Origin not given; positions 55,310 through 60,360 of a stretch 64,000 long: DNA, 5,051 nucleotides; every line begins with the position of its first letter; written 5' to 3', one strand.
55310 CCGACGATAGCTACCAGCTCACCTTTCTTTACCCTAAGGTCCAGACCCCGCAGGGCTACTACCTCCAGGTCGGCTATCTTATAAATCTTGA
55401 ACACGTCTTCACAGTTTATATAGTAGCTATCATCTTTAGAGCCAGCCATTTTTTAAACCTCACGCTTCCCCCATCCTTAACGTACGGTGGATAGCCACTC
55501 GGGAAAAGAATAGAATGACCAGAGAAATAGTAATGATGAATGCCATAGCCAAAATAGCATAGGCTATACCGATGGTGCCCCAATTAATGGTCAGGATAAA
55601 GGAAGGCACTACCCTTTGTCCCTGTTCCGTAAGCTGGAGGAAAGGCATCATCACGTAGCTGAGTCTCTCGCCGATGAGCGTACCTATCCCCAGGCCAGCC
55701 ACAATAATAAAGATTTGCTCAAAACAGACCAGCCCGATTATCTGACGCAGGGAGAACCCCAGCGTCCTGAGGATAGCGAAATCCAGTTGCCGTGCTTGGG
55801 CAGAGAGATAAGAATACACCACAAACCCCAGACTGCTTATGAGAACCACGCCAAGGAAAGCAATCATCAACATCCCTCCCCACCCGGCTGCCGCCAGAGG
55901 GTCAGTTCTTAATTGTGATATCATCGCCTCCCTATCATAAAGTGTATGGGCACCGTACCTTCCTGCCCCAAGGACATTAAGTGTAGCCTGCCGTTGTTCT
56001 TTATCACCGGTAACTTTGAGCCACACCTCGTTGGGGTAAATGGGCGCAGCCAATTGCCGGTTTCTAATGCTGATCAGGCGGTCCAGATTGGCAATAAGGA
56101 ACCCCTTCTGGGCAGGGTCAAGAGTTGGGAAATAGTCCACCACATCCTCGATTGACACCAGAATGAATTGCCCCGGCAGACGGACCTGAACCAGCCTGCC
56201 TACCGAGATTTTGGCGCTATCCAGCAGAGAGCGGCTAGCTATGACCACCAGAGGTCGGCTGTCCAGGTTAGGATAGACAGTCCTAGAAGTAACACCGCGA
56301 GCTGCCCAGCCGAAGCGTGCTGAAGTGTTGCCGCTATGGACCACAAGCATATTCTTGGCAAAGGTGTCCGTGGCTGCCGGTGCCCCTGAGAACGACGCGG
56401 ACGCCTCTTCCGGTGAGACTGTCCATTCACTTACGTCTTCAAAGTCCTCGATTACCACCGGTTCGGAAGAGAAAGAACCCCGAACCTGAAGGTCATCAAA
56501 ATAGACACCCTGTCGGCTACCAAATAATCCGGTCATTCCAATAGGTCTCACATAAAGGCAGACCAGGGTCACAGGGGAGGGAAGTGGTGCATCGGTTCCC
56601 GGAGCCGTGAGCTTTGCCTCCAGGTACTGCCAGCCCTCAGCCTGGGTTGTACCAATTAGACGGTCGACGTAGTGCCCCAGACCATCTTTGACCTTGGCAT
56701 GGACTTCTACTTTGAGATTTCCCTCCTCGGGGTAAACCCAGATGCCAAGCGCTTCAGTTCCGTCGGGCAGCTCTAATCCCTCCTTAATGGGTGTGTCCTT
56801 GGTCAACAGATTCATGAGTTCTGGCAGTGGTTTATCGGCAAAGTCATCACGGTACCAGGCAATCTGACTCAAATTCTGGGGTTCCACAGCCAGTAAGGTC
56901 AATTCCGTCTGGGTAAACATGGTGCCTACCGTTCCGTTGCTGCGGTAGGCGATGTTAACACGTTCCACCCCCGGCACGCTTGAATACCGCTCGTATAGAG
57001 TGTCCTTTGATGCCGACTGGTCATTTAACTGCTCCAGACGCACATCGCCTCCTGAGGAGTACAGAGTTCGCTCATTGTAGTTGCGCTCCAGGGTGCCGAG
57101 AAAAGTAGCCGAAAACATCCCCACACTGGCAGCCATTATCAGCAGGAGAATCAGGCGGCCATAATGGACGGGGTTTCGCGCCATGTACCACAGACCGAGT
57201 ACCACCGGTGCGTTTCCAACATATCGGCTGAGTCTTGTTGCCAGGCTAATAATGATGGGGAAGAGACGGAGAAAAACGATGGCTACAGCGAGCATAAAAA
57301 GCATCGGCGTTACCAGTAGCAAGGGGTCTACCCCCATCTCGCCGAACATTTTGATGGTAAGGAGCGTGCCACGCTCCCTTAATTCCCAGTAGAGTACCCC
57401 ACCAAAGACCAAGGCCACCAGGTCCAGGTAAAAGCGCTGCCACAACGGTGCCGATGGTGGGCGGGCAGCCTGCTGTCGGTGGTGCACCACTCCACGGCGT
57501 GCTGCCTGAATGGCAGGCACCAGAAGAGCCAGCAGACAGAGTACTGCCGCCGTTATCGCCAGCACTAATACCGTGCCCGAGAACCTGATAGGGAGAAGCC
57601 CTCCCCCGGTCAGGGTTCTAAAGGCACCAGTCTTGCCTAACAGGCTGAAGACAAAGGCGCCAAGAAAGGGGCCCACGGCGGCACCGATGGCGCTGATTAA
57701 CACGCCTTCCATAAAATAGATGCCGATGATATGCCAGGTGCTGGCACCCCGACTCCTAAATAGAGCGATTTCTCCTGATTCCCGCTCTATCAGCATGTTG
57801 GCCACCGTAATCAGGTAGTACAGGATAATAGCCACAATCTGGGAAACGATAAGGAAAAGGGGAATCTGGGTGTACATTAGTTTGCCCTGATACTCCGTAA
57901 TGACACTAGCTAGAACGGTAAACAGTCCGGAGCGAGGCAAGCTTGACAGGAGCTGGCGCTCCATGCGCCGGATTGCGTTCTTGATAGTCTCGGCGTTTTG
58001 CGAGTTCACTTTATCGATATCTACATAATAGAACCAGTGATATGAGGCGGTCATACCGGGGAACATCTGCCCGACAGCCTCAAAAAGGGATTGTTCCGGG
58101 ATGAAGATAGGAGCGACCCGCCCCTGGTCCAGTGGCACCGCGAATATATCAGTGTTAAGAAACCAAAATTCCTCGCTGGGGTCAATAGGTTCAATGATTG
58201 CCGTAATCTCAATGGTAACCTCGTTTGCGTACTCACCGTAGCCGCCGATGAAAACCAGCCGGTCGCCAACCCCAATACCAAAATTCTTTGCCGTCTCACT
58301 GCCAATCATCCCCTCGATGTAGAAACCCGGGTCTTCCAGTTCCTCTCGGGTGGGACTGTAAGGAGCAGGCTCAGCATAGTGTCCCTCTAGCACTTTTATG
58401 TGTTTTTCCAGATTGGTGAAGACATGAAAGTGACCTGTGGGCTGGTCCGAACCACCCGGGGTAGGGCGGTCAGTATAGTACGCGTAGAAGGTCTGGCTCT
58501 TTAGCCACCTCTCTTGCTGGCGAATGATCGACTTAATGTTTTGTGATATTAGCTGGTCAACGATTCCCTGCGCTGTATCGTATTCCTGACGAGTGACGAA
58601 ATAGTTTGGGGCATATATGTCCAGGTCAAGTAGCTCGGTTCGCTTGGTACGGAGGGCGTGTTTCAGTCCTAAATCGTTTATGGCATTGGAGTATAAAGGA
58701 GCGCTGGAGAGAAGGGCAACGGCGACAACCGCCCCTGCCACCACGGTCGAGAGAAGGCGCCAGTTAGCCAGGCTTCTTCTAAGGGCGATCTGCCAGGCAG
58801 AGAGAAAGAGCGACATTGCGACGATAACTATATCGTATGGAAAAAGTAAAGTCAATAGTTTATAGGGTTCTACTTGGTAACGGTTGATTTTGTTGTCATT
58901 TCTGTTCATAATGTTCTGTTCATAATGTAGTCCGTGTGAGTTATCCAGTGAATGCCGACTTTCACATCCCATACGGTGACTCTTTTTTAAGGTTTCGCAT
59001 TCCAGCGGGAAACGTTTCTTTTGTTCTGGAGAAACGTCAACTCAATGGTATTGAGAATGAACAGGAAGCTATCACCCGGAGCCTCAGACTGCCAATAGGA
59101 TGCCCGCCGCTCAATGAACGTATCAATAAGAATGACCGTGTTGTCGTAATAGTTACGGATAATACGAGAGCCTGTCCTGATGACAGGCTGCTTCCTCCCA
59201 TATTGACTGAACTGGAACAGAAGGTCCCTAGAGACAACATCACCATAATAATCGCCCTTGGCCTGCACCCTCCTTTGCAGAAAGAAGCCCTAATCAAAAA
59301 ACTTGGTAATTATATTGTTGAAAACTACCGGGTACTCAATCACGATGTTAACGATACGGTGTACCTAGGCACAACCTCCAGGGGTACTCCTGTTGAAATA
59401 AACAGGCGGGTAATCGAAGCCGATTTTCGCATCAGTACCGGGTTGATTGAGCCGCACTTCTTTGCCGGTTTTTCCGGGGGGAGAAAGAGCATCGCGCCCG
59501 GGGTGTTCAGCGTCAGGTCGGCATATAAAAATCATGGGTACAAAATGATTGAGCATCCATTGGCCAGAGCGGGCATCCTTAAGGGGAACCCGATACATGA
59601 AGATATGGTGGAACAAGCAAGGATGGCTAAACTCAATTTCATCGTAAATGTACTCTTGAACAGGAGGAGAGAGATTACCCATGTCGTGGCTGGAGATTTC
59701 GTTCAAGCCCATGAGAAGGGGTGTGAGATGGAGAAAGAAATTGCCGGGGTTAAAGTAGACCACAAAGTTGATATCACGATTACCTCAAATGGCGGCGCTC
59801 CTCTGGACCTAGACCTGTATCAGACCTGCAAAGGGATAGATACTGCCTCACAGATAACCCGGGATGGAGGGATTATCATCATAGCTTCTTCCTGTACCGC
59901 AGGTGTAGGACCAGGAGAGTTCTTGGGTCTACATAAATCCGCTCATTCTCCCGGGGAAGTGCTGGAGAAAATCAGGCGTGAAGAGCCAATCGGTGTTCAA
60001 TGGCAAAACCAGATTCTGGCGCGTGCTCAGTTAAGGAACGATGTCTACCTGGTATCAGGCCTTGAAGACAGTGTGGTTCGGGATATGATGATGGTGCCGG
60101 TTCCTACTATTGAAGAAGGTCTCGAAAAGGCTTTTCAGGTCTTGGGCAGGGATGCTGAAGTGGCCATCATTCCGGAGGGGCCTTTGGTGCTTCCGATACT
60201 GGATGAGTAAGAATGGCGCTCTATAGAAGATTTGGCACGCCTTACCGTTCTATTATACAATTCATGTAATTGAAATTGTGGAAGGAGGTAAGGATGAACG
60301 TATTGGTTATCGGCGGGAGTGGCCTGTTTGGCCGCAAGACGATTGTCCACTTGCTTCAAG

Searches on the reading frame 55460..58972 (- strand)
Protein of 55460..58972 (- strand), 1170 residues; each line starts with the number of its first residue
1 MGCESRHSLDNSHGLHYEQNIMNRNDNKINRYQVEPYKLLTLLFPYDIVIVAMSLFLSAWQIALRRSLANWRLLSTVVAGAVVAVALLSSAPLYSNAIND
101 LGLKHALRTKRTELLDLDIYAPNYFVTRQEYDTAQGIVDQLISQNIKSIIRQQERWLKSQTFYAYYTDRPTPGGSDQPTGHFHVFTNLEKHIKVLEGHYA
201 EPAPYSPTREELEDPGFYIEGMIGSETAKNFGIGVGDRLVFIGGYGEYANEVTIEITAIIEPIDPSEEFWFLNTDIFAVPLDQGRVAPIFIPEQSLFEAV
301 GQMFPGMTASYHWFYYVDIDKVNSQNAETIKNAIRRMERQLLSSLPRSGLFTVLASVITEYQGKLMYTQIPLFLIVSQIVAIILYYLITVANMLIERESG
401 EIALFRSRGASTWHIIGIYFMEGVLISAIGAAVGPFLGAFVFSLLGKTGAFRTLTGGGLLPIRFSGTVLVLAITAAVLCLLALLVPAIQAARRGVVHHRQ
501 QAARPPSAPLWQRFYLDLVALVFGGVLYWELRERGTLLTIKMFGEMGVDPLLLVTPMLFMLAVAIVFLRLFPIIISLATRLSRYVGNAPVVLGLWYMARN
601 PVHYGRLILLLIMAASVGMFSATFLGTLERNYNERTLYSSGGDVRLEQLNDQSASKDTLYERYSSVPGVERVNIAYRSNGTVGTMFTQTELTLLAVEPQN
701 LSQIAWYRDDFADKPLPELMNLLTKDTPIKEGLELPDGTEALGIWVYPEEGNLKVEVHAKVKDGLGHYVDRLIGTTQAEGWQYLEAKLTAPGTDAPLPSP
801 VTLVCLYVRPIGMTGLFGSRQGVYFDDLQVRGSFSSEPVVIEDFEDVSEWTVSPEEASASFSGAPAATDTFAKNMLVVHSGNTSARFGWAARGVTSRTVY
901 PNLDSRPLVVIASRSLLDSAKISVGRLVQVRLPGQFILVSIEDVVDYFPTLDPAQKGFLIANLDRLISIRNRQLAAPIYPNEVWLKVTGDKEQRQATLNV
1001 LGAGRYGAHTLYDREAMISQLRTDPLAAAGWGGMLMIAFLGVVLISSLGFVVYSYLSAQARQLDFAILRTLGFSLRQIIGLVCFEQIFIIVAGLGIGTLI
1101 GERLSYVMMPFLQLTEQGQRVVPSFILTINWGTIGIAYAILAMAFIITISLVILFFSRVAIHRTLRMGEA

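Call 70: search_protein_families(library=pfam, proteins=[window:55460-58972:-], max_evalue=1e-8)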
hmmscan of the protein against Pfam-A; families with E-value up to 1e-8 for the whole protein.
window:55460-58972:- (1170 aa): 1 family
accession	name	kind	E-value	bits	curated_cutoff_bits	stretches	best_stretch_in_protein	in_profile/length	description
PF02687.27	FtsX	-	3e-16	60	25.5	2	375-492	3-117/120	FtsX-like permease C-terminal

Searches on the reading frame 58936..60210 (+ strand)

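Call 70: search_protein_families(library=pfam, proteins=[window:58936-60210:+], max_evalue=1e-8)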
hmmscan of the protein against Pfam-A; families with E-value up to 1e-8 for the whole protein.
window:58936-60210:+ (424 aa): 2 families
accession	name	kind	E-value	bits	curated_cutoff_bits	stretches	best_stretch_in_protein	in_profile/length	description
PF09861.14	Lar_N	-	9.8e-61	205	23.3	1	13-211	1-202/204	Lactate racemase N-terminal domain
PF21113.2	LarA_C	-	2.5e-33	115.6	25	1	276-415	4-147/152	Lactate racemase C-terminal domain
